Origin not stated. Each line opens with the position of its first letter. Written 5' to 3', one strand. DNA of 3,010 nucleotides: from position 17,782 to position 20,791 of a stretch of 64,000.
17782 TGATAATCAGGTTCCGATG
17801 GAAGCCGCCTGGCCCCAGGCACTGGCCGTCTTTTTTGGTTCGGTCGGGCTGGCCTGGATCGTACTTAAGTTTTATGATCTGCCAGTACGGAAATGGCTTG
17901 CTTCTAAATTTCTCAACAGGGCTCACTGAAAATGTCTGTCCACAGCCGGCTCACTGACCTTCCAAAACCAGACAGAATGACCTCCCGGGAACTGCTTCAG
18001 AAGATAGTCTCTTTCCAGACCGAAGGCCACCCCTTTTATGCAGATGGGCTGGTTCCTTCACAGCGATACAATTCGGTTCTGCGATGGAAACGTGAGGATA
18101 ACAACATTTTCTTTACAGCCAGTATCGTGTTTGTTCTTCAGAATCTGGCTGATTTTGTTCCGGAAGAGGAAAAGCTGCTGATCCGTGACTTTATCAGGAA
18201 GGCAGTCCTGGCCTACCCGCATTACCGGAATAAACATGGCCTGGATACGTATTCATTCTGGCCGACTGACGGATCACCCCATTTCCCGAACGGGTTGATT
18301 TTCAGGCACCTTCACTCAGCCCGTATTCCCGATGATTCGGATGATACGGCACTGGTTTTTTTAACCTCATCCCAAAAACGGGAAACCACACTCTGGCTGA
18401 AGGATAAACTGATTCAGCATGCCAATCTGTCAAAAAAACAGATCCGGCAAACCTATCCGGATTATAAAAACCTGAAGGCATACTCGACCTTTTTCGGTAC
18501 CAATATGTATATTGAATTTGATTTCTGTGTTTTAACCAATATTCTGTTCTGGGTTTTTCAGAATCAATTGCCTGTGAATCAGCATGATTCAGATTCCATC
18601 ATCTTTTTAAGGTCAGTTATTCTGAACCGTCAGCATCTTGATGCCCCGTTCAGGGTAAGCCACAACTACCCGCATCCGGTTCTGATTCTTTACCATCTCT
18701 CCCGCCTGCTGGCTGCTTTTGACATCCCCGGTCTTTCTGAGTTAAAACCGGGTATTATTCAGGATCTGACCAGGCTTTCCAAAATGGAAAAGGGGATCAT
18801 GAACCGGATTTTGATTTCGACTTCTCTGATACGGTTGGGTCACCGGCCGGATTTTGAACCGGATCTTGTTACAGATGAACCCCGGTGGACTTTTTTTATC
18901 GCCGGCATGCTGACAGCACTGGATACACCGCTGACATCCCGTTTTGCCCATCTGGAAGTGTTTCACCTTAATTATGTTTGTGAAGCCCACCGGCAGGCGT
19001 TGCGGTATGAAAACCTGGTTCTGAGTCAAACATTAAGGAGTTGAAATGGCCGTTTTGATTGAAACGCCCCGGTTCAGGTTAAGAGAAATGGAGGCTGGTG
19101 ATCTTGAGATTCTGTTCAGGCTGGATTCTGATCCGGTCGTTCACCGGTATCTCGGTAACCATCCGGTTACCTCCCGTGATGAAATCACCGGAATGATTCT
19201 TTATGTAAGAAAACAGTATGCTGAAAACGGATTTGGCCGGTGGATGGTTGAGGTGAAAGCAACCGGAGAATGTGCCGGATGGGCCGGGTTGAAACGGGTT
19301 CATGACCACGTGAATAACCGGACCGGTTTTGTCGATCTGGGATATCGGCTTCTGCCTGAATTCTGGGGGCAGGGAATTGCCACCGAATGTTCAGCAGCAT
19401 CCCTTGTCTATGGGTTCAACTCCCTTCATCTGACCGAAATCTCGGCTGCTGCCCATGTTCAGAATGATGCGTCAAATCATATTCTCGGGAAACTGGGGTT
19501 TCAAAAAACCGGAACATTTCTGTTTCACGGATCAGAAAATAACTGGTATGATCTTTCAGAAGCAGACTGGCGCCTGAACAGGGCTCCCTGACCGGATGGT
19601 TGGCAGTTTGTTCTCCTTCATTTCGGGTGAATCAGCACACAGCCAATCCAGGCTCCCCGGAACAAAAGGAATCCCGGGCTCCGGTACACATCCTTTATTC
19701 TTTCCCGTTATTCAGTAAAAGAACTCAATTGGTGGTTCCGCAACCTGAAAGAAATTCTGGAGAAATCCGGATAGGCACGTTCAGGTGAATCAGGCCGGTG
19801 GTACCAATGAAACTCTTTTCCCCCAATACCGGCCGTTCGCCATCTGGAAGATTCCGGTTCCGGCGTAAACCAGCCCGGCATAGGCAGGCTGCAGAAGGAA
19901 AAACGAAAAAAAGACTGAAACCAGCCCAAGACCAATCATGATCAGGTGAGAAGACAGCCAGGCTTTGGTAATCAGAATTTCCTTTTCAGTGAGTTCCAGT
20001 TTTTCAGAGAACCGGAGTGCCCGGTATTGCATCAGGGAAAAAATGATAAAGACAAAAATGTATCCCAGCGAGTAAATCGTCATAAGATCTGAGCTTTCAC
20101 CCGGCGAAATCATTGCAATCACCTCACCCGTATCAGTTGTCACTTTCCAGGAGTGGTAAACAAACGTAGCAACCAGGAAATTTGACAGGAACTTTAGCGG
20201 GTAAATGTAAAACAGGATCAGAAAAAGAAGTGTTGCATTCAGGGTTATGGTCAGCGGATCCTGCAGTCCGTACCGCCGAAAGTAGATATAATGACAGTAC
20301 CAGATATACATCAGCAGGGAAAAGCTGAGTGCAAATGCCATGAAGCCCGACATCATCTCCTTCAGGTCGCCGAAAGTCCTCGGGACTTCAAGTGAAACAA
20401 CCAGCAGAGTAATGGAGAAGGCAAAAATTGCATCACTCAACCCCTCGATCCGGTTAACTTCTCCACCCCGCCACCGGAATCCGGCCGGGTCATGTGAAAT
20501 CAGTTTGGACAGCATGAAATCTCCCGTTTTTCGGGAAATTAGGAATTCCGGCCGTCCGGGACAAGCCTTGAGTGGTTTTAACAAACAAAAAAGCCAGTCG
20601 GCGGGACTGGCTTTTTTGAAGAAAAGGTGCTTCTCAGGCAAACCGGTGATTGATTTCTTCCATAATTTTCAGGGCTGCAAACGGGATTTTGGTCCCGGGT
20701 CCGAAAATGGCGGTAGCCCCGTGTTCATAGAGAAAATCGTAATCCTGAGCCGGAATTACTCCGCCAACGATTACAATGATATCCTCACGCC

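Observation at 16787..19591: Tightly coupled three-gene operon: membrane acyltransferase-3, unknown protein with DxDDTA motif, GNAT acetyltransferase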

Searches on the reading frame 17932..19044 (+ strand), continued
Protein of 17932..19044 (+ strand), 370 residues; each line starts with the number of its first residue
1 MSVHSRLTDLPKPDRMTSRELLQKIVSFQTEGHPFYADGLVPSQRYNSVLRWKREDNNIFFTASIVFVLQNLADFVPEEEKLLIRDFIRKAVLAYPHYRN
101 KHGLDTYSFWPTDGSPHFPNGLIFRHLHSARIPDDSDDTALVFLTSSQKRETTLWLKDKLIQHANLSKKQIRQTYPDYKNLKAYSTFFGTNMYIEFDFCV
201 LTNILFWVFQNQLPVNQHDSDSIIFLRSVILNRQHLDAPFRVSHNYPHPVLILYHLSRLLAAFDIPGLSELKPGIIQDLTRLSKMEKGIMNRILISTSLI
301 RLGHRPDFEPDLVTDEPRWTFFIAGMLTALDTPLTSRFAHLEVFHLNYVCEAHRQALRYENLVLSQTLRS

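Call 65: find_encoding_contigs(protein=P0186, flank=7000, max_places=2)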
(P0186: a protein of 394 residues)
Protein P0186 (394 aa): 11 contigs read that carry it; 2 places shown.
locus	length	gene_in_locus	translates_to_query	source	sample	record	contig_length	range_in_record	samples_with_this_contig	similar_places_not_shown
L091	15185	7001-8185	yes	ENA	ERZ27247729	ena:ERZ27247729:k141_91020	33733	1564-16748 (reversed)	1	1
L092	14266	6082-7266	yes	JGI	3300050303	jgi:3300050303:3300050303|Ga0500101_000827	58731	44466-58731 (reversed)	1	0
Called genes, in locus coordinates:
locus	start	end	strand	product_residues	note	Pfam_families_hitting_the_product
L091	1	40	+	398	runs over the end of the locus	PF00155:Aminotran_1_2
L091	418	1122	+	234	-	PF00293:NUDIX, PF19368:WHD_AraR (weak), PF21906:WHD_NrtR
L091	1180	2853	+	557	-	PF00370:FGGY_N, PF02782:FGGY_C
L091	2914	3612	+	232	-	PF00596:Aldolase_II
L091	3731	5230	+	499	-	PF02610:AraA_N, PF24856:AraA_central, PF11762:Arabinose_Iso_C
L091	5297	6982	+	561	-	PF00474:SSF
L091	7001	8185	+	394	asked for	-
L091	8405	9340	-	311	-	PF08450:SGL (weak)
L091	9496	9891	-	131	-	-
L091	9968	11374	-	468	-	PF00361:Proton_antipo_M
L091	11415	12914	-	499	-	PF00361:Proton_antipo_M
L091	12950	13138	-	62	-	-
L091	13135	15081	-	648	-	PF00662:Proton_antipo_N, PF00361:Proton_antipo_M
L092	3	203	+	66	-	?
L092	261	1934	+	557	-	PF00370:FGGY_N, PF02782:FGGY_C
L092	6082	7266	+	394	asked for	-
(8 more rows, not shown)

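Call 69: search_protein_families(library=pfam, proteins=[window:17932-19041:+, P0140, P0223, P0137], max_evalue=10)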
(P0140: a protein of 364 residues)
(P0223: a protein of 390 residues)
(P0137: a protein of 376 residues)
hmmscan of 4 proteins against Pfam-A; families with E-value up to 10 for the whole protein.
window:17932-19041:+ (370 aa): 0 families

P0140 (364 aa): 0 families

P0223 (390 aa): 0 families

P0137 (376 aa): 0 families

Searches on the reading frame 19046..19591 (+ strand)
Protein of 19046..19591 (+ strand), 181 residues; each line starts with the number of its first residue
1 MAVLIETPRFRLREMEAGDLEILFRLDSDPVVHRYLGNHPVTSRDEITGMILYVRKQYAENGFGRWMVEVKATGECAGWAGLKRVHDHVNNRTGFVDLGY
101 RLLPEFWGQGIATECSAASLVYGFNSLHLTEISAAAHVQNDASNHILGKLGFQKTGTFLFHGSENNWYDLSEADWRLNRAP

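Call 7: search_protein_families(library=pfam, proteins=[window:19046-19591:+], max_evalue=0.1)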
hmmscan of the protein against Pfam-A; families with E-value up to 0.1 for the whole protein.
window:19046-19591:+ (181 aa): 4 families
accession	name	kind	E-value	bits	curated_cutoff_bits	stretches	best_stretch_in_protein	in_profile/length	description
PF13302.13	Acetyltransf_3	-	1.4e-29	104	25.4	1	9-153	1-138/138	Acetyltransferase (GNAT) domain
PF00583.31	Acetyltransf_1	-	1.3e-08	35.5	20.7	1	55-152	24-116/116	Acetyltransferase (GNAT) family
PF13508.13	Acetyltransf_7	-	0.0032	18.2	27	0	50-85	32-65/84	Acetyltransferase (GNAT) domain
PF08445.16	FR47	-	0.013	15.9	22.1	0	102-155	29-80/86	FR47-like protein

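Call 8: search_protein_families(library=ncbifam, proteins=[window:19046-19591:+], max_evalue=1)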
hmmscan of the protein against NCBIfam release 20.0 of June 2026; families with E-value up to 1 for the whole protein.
window:19046-19591:+ (181 aa): 8 families
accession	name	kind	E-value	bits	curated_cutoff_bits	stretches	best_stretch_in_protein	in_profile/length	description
NF011709.0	PRK15130.1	equivalog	3.7e-11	43.2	218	1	9-158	6-146/186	spermidine N1-acetyltransferase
NF000485.1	TlmB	exception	5.7e-05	22.5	625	1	6-156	4-145/292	bleomycin family antibiotic N-acetyltransferase TlmB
NF040702.1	ileS_w_GNAT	exception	6.4e-05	20.7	1999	1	5-157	282-422/1100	isoleucine--tRNA ligase, N-acetyltransferase domain-containing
NF040503.1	resist_ArsN1a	equivalog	6.6e-05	22.7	170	1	67-167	50-149/159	arsinothricin resistance N-acetyltransferase ArsN1 family A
NF008072.0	PRK10809.1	equivalog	0.0015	18.3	190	1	97-156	106-165/194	ribosomal protein S5-alanine N-acetyltransferase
NF000140.3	AAC_6p_Salmo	exception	0.08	13.2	270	1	74-161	52-141/145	cryptic aminoglycoside N-acetyltransferase AAC(6')-Iy/Iaa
NF033151.0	AAC_6p_A10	exception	0.083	12.9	400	1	103-176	103-177/178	AAC(6')-I family aminoglycoside 6'-N-acetyltransferase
NF000110.2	AAC_6p_If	exception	0.12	12.5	300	1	86-160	61-137/144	aminoglycoside N-acetyltransferase AAC(6')-If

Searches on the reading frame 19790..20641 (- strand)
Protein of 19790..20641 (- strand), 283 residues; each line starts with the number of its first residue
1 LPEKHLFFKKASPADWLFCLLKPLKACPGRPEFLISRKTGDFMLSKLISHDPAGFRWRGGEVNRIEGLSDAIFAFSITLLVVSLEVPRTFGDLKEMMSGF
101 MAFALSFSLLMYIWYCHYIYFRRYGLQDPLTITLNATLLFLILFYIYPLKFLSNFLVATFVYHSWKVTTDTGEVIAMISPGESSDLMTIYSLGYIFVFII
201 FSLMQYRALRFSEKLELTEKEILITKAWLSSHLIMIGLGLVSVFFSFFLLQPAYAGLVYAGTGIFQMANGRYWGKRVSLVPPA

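Call 7: search_protein_families(library=pfam, proteins=[window:19790-20641:-], max_evalue=0.1)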
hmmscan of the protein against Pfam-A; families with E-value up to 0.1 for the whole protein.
window:19790-20641:- (283 aa): 1 family
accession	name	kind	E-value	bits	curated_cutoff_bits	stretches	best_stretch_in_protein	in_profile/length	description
PF06736.16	TMEM175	-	7.7e-15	55.6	25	1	64-144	1-86/88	Endosomal/lysosomal potassium channel TMEM175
